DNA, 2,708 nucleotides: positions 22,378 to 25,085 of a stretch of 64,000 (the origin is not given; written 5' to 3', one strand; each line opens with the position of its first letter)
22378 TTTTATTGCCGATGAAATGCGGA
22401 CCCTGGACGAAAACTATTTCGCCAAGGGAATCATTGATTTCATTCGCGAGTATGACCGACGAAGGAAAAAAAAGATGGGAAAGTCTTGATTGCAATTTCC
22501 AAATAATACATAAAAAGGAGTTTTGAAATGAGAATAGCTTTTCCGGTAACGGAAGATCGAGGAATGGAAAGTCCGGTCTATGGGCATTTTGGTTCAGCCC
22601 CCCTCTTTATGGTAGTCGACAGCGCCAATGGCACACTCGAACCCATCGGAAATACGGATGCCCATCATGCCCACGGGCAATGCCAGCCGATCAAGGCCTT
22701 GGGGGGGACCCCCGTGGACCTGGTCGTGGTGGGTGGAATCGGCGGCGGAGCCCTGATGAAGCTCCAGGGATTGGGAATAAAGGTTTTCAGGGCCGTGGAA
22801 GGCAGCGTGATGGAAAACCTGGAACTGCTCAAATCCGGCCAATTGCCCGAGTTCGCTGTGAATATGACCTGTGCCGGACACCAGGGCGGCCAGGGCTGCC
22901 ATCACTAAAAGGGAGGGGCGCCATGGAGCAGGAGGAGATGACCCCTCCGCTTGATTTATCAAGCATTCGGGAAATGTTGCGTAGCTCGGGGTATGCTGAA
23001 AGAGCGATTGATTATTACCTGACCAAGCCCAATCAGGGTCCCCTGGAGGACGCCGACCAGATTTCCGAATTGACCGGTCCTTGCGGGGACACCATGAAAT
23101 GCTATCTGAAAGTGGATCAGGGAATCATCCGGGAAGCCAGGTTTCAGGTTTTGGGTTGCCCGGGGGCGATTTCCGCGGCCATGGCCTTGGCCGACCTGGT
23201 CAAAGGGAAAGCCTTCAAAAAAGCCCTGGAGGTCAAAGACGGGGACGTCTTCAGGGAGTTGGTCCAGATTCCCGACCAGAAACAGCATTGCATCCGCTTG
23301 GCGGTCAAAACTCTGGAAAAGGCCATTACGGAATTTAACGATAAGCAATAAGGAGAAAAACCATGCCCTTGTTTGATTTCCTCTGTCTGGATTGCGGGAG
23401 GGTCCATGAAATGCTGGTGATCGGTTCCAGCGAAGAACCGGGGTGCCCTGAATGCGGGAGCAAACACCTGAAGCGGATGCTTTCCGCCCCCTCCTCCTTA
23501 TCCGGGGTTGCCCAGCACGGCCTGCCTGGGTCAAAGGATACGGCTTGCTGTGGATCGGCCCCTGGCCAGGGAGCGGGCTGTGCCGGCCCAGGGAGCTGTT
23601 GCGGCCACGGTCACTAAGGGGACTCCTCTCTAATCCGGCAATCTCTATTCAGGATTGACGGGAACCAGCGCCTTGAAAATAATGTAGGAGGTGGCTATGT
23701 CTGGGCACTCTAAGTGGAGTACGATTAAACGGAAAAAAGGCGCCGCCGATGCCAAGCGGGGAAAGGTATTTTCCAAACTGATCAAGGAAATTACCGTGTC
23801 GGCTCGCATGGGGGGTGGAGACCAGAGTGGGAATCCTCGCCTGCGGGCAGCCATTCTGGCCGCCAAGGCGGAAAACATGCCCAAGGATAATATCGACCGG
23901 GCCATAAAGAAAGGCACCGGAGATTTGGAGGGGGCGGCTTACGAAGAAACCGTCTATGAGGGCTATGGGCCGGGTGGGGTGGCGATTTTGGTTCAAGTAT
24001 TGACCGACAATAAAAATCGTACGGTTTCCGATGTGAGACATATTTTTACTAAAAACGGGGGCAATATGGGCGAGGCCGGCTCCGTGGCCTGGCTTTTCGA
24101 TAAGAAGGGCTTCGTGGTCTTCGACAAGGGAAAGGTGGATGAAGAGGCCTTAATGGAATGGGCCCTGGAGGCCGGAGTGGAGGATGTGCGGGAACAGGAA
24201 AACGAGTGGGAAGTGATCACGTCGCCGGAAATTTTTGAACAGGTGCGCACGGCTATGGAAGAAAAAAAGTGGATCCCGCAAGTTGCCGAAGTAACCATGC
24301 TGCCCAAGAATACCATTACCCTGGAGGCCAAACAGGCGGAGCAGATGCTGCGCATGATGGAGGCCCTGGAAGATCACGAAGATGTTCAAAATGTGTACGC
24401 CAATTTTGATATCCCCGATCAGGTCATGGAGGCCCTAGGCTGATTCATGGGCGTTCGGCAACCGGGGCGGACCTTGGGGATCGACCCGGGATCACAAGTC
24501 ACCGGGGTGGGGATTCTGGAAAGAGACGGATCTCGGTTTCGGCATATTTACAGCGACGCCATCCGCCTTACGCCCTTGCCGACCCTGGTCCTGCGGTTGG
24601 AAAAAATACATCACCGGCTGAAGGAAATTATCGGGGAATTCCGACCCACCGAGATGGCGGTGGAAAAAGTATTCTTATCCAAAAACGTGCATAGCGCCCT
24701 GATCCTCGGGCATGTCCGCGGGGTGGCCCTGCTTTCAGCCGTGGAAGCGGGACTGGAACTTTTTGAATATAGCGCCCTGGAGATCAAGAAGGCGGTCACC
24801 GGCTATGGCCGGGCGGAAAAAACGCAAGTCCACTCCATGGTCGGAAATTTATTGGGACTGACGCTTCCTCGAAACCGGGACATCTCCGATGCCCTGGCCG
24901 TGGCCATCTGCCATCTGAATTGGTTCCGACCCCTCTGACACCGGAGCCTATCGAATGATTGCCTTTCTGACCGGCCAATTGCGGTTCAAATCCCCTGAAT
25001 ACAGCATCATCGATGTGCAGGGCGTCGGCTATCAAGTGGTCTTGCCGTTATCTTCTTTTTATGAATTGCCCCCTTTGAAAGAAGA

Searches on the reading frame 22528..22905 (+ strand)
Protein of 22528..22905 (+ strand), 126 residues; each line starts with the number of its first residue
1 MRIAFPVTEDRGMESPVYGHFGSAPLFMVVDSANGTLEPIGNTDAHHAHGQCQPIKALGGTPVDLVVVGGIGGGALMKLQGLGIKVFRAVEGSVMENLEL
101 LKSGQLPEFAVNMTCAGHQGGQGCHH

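Call 25: search_protein_families(library=pfam, proteins=[window:22528-22905:+], max_evalue=0.001)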
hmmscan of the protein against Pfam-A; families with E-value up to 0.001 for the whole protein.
window:22528-22905:+ (126 aa): 1 family
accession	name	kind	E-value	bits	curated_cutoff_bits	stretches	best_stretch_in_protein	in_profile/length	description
PF02579.22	Nitro_FeMo-Co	-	6.9e-19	68.4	26.3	1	14-102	2-93/94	Dinitrogenase iron-molybdenum cofactor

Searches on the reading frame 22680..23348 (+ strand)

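Call 25: search_protein_families(library=pfam, proteins=[window:22680-23348:+], max_evalue=0.001)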
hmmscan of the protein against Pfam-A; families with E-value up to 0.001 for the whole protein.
window:22680-23348:+ (223 aa): 1 family
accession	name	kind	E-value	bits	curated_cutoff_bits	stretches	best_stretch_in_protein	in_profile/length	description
PF01592.21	NifU_N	-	6e-26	91.5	22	1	105-223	2-124/127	NifU-like N terminal domain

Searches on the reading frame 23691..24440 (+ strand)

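Call 48: search_protein_families(library=pfam, proteins=[window:23691-24440:+], max_evalue=0.0001)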
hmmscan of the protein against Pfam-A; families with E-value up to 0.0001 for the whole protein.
window:23691-24440:+ (250 aa): 2 families
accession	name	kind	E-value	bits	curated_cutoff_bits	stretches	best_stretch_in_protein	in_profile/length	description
PF01709.26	Transcrip_reg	-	1.2e-64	217.3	27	1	84-239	1-160/160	TACO1/YebC second and third domain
PF20772.2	TACO1_YebC_N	-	6.9e-34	116.6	36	1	7-77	1-72/73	TACO1/YebC protein N-terminal domain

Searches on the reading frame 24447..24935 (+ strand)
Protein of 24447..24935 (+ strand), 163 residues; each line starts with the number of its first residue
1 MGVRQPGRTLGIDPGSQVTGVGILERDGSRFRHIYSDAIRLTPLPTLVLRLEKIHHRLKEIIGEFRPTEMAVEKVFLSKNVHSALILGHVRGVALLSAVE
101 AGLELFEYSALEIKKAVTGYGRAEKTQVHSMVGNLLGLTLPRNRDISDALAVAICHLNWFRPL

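Call 48: search_protein_families(library=pfam, proteins=[window:24447-24935:+], max_evalue=0.0001)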
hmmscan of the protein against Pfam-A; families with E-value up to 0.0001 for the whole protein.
window:24447-24935:+ (163 aa): 1 family
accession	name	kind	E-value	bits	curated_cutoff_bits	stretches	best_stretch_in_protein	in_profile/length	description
PF02075.23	RuvC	-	2.3e-44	151.3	22.2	1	10-156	2-148/148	Crossover junction endodeoxyribonuclease RuvC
